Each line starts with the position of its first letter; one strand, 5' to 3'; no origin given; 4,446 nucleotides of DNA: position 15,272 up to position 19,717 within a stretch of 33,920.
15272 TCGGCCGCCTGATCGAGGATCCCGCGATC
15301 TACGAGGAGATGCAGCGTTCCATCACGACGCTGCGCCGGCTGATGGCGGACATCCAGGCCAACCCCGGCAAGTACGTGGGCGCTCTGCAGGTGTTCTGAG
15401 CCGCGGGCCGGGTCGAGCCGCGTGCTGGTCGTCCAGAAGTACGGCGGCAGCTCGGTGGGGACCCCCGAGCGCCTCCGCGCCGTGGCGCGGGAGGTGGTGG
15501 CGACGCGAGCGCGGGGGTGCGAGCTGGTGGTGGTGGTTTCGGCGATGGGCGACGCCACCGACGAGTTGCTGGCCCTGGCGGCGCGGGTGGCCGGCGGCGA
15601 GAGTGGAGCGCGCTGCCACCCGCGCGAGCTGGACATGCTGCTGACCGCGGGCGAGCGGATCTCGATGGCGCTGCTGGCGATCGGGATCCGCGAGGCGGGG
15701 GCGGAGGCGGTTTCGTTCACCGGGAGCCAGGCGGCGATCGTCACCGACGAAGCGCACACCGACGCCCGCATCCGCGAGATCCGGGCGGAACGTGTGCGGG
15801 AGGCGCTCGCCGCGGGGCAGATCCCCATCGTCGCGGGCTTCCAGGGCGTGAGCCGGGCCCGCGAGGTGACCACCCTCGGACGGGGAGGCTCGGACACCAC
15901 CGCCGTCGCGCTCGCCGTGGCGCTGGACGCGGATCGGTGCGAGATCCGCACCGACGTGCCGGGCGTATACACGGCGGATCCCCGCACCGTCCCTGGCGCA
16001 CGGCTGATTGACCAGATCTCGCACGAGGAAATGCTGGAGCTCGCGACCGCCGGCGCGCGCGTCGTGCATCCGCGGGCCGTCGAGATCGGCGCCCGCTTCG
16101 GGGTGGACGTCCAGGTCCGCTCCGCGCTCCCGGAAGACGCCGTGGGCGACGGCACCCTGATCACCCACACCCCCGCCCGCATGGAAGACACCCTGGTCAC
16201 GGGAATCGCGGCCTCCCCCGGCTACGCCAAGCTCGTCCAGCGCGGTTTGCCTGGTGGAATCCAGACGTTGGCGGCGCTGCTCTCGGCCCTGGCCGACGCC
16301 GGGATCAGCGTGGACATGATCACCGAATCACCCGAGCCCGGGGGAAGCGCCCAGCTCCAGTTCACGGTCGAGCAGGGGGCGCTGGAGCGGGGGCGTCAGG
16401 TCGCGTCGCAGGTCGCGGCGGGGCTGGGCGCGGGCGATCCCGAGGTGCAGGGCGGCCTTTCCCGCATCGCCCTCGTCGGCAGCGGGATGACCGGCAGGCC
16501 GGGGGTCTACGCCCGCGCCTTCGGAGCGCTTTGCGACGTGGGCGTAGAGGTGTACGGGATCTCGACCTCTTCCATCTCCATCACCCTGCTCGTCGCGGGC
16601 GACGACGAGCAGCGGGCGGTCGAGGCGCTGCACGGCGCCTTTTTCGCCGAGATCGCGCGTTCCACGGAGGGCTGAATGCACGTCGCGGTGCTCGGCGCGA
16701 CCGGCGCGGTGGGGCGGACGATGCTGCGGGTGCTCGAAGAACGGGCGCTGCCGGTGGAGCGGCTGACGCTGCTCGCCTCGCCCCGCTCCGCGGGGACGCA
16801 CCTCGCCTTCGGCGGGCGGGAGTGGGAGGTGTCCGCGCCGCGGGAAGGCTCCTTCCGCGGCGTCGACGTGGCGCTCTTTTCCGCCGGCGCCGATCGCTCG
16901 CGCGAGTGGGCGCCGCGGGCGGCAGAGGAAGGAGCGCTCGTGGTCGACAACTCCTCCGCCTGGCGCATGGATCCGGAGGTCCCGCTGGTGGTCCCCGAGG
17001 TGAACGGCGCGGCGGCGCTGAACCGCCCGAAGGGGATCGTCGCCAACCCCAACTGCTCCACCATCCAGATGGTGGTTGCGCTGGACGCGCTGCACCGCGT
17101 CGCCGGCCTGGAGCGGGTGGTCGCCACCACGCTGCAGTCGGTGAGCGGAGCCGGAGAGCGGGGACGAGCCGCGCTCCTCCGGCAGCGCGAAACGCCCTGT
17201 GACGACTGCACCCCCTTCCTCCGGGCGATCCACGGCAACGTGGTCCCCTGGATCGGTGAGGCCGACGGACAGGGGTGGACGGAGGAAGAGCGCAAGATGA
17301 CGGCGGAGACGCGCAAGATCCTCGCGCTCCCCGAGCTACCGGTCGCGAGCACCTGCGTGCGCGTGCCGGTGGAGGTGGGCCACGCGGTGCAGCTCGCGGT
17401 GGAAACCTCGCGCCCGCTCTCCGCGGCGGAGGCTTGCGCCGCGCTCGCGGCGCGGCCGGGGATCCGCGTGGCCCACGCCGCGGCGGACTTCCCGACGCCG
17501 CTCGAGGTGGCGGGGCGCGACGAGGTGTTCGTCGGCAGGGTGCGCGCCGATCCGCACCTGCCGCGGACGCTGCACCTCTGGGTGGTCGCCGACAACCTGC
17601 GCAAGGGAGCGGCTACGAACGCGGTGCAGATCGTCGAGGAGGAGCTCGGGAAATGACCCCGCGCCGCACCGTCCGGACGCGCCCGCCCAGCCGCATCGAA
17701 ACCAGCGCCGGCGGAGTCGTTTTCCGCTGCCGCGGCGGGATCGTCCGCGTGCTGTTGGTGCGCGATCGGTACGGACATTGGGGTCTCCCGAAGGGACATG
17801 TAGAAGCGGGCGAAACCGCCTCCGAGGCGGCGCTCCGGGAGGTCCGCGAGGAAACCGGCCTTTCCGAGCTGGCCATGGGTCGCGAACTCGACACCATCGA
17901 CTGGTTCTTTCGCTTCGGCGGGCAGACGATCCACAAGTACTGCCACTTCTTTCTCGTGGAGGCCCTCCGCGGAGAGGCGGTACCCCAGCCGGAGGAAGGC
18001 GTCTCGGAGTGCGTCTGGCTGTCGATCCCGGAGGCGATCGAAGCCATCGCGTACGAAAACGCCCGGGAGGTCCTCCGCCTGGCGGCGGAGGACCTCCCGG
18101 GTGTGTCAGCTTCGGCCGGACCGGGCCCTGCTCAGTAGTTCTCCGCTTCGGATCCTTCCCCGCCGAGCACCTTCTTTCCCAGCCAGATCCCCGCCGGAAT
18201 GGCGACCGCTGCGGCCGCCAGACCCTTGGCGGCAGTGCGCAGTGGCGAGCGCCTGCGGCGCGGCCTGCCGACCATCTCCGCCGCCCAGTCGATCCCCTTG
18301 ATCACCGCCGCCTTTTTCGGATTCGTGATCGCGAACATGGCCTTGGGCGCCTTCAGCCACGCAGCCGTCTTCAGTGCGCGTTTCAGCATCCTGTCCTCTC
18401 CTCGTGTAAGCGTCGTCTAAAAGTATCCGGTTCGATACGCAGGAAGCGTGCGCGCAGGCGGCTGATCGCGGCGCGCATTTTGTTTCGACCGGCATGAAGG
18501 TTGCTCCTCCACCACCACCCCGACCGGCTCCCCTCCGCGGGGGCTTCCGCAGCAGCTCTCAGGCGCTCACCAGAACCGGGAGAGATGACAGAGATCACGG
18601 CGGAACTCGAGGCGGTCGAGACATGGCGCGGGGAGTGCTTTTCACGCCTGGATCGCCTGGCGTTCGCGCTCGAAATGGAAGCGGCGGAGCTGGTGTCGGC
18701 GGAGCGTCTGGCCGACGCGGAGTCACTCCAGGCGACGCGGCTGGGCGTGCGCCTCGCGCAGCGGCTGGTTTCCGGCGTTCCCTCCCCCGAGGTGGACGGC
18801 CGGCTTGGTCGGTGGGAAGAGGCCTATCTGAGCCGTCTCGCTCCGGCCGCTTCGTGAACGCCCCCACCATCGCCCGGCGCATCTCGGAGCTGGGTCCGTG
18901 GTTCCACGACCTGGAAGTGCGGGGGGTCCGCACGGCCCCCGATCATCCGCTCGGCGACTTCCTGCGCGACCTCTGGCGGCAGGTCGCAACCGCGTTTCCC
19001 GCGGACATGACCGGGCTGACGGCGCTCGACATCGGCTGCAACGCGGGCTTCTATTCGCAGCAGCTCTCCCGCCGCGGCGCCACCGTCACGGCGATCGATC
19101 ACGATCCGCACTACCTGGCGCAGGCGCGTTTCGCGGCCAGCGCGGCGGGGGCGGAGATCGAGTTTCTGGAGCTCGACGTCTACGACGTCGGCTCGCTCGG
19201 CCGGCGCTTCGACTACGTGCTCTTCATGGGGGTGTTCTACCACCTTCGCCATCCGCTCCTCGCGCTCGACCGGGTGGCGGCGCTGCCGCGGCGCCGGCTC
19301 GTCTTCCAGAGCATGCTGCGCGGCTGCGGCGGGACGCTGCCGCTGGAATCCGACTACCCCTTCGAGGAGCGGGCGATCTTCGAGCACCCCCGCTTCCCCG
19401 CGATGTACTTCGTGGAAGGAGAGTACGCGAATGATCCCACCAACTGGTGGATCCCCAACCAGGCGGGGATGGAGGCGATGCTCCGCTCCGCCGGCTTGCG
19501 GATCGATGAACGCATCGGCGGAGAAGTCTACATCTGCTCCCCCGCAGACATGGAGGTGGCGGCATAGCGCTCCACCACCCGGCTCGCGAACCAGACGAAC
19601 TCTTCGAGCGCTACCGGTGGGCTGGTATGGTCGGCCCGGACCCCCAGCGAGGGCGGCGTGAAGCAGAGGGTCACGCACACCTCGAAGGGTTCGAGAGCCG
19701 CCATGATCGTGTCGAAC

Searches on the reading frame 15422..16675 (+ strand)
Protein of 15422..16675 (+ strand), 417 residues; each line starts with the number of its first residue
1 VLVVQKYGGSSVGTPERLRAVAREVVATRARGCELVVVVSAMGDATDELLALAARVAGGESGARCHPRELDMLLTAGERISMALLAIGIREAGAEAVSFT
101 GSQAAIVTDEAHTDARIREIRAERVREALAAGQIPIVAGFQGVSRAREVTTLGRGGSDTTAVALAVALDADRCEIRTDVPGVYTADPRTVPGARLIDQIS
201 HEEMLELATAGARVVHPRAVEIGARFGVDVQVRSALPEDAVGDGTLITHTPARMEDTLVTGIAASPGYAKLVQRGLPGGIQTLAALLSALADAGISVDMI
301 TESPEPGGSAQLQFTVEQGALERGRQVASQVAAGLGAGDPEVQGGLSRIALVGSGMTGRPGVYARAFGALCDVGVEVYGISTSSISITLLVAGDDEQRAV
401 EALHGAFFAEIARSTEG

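Call 10: search_protein_families(library=pfam, proteins=[window:15422-16675:+], max_evalue=0.01)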
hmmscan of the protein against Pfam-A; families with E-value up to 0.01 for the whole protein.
window:15422-16675:+ (417 aa): 4 families
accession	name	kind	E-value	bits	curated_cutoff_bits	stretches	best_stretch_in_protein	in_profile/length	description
PF00696.33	AA_kinase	-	3.8e-56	190.9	24.9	1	1-233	1-233/234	Amino acid kinase family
PF22468.2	ACT_9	-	6.5e-23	80.7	27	1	349-407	1-61/61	ACT domain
PF13840.12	ACT_7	-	2.6e-15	56.5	27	1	343-404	3-64/65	ACT domain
PF01842.31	ACT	-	1.3e-06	28.5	27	1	283-327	14-57/66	ACT domain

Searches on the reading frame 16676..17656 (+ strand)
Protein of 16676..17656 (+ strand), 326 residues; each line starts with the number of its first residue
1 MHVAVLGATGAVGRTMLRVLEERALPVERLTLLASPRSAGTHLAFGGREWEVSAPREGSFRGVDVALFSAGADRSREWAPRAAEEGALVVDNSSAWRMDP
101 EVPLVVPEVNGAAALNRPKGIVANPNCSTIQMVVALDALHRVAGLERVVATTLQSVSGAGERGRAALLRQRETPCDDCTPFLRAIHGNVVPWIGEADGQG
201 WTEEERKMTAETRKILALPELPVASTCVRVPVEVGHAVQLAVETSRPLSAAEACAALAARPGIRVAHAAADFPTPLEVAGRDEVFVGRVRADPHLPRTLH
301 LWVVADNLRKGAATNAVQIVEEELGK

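Call 10: search_protein_families(library=pfam, proteins=[window:16676-17656:+], max_evalue=0.01)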
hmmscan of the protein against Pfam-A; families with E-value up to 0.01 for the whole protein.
window:16676-17656:+ (326 aa): 3 families
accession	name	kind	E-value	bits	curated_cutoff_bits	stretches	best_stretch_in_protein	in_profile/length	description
PF02774.23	Semialdhyde_dhC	-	5.5e-41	141.2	26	1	137-310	2-184/184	Semialdehyde dehydrogenase, dimerisation domain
PF01118.30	Semialdhyde_dh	-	5.9e-33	114.3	26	1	3-113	2-117/121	Semialdehyde dehydrogenase, NAD binding domain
PF02800.25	Gp_dh_C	-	0.0044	17.1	24.4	0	223-260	72-109/158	Glyceraldehyde 3-phosphate dehydrogenase, C-terminal domain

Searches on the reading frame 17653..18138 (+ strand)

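Call 10: search_protein_families(library=pfam, proteins=[window:17653-18138:+], max_evalue=0.01)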
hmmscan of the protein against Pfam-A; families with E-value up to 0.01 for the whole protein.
window:17653-18138:+ (161 aa): 2 families
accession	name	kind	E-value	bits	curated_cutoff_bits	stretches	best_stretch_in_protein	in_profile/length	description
PF00293.34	NUDIX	-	1.7e-23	83.6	21.1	1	18-142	5-132/134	NUDIX domain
PF14815.12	NUDIX_4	-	0.00054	20.2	35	1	41-133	25-102/113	NUDIX domain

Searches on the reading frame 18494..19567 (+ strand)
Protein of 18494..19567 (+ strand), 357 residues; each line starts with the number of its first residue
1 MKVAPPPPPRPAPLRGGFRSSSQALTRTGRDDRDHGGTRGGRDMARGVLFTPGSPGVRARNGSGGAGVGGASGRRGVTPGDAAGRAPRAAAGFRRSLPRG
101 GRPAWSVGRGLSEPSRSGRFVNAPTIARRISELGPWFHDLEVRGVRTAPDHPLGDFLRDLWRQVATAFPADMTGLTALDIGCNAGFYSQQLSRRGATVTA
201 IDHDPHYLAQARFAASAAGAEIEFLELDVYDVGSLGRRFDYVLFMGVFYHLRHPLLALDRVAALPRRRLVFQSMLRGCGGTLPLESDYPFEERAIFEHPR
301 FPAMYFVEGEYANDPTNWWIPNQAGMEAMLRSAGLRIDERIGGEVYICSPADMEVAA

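Call 7: search_protein_families(library=pfam, proteins=[window:18494-19567:+], max_evalue=0.01)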
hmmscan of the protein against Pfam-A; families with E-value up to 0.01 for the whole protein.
window:18494-19567:+ (357 aa): 9 families
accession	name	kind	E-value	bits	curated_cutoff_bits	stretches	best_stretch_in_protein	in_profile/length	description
PF13649.12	Methyltransf_25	-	1.6e-12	48.4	27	1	178-255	2-81/97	Methyltransferase domain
PF08241.18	Methyltransf_11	-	2.6e-11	44.5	21.2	1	178-262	1-84/95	Methyltransferase domain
PF08242.18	Methyltransf_12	-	7e-10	39.9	30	1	178-264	1-91/98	Methyltransferase domain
PF13489.12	Methyltransf_23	-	2.2e-09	37.7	27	1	162-337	11-161/164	Methyltransferase domain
PF08003.17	Methyltransf_9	-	3.9e-08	33.1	23.8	1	161-261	104-205/315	Protein of unknown function (DUF1698)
PF13847.12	Methyltransf_31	-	5.5e-08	33.1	27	1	174-262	4-98/145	Methyltransferase domain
PF05401.17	NodS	-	0.00012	22.4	24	1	172-253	42-121/201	Nodulation protein S (NodS)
PF03848.20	TehB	-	0.002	18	20.4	1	176-252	33-109/193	Tellurite resistance protein TehB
PF05175.20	MTS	-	0.0047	17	23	1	173-243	31-103/170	Methyltransferase small domain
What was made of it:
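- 18854..19567 (+): TIGR04290-family SAM-dependent methyltransferase (CmoB/DUF1698-related), a probable carbohydrate O-methyltransferase. Pfam methyltransferase families (call 7).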

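Call 11: search_protein_families(library=ncbifam, proteins=[window:18494-19567:+], max_evalue=0.001)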
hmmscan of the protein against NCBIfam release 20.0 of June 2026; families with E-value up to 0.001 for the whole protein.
window:18494-19567:+ (357 aa): 17 families
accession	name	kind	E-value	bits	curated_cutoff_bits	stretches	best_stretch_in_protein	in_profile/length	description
TIGR04290.1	meth_Rta_06860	hypoth_equivalog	8.7e-97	323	300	1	126-348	2-226/226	TIGR04290 family methyltransferase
TIGR00452.1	TIGR00452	equivalog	2e-12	46.6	275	1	162-333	107-260/316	tRNA 5-methoxyuridine(34)/uridine 5-oxyacetic acid(34) synthase CmoB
TIGR02021.1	BchM-ChlM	equivalog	3.6e-12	46.1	158.9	1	167-271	47-153/218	magnesium protoporphyrin IX methyltransferase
NF011650.0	PRK15068.1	equivalog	3.7e-12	45.8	209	1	161-261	111-213/324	tRNA 5-methoxyuridine(34)/uridine 5-oxyacetic acid(34) synthase CmoB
TIGR01983.1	UbiG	equivalog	1.3e-11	44.3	102.95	1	168-262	44-140/228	bifunctional 2-polyprenyl-6-hydroxyphenol methylase/3-demethylubiquinol 3-O-methyltransferase UbiG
NF043040.1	corrin_prot_MT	hypoth_equivalog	8.3e-11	41.7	180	1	160-252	30-124/216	corrinoid protein-associated methyltransferase CpaM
TIGR00537.1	hemK_rel_arch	hypoth_equivalog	1.2e-05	25.1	87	1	176-246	22-90/179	HemK2/MTQ2 family protein methyltransferase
NF008405.0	PRK11207.1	equivalog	1.3e-05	24.7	218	1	173-248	30-105/198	tellurite resistance methyltransferase TehB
NF008992.0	PRK12335.1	equivalog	2.6e-05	23.5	303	1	165-252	115-200/289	SAM-dependent methyltransferase TehB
NF041650.1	nod_mtase_NodS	equivalog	2.8e-05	23.9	300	1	175-253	40-116/190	nodulation methyltransferase NodS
NF007610.0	PRK10258.1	equivalog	5.3e-05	22.7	342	1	175-218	44-87/251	malonyl-ACP O-methyltransferase BioC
NF004851.0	PRK06202.1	equivalog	5.6e-05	22.7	243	1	169-276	56-169/237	hypothetical protein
TIGR04345.1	ovoA_Cterm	equivalog_domain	0.00029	20.4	170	0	168-211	36-79/242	putative 4-mercaptohistidine N1-methyltransferase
TIGR00477.1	tehB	equivalog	0.00036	19.9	219.5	1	177-252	77-151/238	tellurite resistance methyltransferase TehB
NF041255.1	mycofact_MftM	equivalog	0.00061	19.2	200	1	173-254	139-220/289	mycofactocin oligosaccharide methyltransferase MftM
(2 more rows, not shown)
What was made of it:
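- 18854..19567 (+): NCBIfam TIGR04290 8.7e-97, 323 bits against cut-off 300 (call 11).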

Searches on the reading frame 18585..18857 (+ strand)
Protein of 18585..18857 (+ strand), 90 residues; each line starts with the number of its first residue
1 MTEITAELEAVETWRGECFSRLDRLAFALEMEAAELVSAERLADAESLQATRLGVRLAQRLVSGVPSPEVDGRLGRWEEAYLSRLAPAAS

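Call 23: search_protein_families(library=pfam, proteins=[window:18585-18857:+], max_evalue=10)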
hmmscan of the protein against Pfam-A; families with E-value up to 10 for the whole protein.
window:18585-18857:+ (90 aa): 0 families
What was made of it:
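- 18585..18857 (+): orf90: 90-aa helical protein of unknown function, translationally coupled to the MT (GTGA overlap). No Pfam hit (call 23).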

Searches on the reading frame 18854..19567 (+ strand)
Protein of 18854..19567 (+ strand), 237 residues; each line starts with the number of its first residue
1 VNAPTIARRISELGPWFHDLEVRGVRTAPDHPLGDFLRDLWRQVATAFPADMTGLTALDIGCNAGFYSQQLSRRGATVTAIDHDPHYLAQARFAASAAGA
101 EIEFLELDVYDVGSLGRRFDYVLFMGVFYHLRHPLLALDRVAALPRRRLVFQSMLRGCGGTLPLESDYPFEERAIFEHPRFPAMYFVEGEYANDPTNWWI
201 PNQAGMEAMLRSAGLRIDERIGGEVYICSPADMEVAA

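Call 78: search_solved_structures(query=window:18854-19567:+, max_evalue=0.0001)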
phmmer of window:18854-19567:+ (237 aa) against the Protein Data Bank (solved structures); distinct sequences matched with E-value up to 0.0001: 19.
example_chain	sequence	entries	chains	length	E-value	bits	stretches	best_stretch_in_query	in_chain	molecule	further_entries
5t38_A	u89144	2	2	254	1.1e-10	44.6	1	5-143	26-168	EvdMO1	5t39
6ec3_A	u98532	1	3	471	4.4e-10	42.7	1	5-142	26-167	Methyltransferase domain-containing protein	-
4qnu_A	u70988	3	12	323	1.8e-07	34.2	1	48-141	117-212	tRNA (mo5U34)-methyltransferase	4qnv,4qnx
9ri2_A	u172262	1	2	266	4.1e-07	33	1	52-123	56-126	Methyltransferase, putative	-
4kdr_A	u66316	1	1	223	1.3e-06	31.3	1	52-144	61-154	3-demethylubiquinone-9 3-methyltransferase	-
5dpm_A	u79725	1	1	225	1.4e-06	31.3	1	52-144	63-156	Ubiquinone biosynthesis O-methyltransferase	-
4kdc_A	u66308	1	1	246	1.5e-06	31.1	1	52-144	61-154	3-demethylubiquinone-9 3-methyltransferase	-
4p7c_A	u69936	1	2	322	2.2e-06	30.6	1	39-138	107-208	tRNA (mo5U34)-methyltransferase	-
8rdl_A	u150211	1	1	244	1.2e-05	28.1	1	49-134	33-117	ToxA protein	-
8hkr_A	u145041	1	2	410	2.1e-05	27.4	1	70-165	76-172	Protein lysine methyltransferase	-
9rfr_A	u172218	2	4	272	2.4e-05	27.2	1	38-132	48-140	Ubiquinone biosynthesis O-methyltransferase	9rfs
5je3_A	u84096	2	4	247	3.7e-05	26.6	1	49-128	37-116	Methyl transferase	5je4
5jdy_A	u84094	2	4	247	3.7e-05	26.6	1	49-128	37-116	Methyl transferase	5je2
5jdz_A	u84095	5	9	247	3.7e-05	26.6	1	49-128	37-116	Methyl transferase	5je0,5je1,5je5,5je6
4azw_A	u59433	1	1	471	4.8e-05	26.2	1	55-147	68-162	WBDD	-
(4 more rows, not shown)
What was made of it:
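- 18854..19567 (+): Closest PDB entry is EvdMO1, a sugar O-methyltransferase, at 1e-10 (call 78).
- The MT's closest solved relative is from everninomicin biosynthesis (call 78).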
